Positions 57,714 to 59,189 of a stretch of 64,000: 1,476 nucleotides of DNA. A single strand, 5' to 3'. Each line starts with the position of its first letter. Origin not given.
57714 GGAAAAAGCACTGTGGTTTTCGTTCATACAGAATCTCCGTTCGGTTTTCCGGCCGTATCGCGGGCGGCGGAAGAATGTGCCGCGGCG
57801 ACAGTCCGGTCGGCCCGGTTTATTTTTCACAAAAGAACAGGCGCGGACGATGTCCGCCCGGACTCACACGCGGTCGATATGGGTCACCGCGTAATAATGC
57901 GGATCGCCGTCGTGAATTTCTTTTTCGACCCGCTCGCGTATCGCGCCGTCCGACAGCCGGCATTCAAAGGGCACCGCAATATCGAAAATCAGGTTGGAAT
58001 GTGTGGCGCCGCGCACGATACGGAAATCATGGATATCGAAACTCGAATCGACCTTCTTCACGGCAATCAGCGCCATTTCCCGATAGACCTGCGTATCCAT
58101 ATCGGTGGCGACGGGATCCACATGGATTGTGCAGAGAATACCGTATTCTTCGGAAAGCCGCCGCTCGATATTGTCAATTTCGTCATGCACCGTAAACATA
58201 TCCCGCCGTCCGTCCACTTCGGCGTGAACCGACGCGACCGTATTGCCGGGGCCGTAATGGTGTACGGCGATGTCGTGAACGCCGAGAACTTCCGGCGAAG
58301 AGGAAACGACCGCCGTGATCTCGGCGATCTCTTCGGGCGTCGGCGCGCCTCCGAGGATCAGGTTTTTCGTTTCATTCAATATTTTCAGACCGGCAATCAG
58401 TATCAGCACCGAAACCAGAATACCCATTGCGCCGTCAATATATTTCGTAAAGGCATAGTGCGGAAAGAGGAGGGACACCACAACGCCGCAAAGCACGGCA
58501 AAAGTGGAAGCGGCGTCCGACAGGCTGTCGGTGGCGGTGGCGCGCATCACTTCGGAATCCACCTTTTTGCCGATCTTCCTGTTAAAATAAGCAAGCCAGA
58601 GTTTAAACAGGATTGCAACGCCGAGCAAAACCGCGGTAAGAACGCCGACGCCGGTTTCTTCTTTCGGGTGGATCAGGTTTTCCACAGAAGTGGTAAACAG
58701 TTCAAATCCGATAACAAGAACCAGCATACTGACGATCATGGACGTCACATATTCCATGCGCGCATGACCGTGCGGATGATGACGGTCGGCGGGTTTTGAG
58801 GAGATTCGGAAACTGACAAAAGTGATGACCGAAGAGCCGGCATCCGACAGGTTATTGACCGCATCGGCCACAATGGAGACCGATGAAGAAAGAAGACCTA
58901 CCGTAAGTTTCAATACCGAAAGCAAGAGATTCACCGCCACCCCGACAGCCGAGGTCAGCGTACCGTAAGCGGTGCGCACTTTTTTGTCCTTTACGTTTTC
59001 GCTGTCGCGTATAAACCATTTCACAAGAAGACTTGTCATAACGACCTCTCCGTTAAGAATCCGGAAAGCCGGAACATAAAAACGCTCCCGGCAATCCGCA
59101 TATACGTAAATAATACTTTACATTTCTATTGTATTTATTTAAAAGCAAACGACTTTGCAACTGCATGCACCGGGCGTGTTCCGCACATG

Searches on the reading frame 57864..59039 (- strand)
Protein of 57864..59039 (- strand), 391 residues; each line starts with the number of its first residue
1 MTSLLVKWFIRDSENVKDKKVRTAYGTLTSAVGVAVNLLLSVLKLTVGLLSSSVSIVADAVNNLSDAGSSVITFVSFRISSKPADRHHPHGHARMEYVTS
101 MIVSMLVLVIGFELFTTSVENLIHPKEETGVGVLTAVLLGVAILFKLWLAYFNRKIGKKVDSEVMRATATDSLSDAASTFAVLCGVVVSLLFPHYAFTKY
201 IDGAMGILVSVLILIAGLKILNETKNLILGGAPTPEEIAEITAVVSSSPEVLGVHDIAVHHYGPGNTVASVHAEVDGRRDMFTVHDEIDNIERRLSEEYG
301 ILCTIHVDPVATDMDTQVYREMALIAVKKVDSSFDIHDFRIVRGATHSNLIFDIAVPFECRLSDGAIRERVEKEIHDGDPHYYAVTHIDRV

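Call 90: search_protein_families(library=pfam, proteins=[window:57864-59039:-], max_evalue=0.0001)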
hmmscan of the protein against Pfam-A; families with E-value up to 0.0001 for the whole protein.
window:57864-59039:- (391 aa): 2 families
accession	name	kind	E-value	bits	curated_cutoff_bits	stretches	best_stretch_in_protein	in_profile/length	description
PF01545.26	Cation_efflux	-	6.3e-47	160.4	26.6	1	32-224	3-193/198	Cation efflux family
PF16916.11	ZT_dimer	-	3.3e-18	65.9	26.7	1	233-309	1-77/78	Dimerisation domain of Zinc Transporter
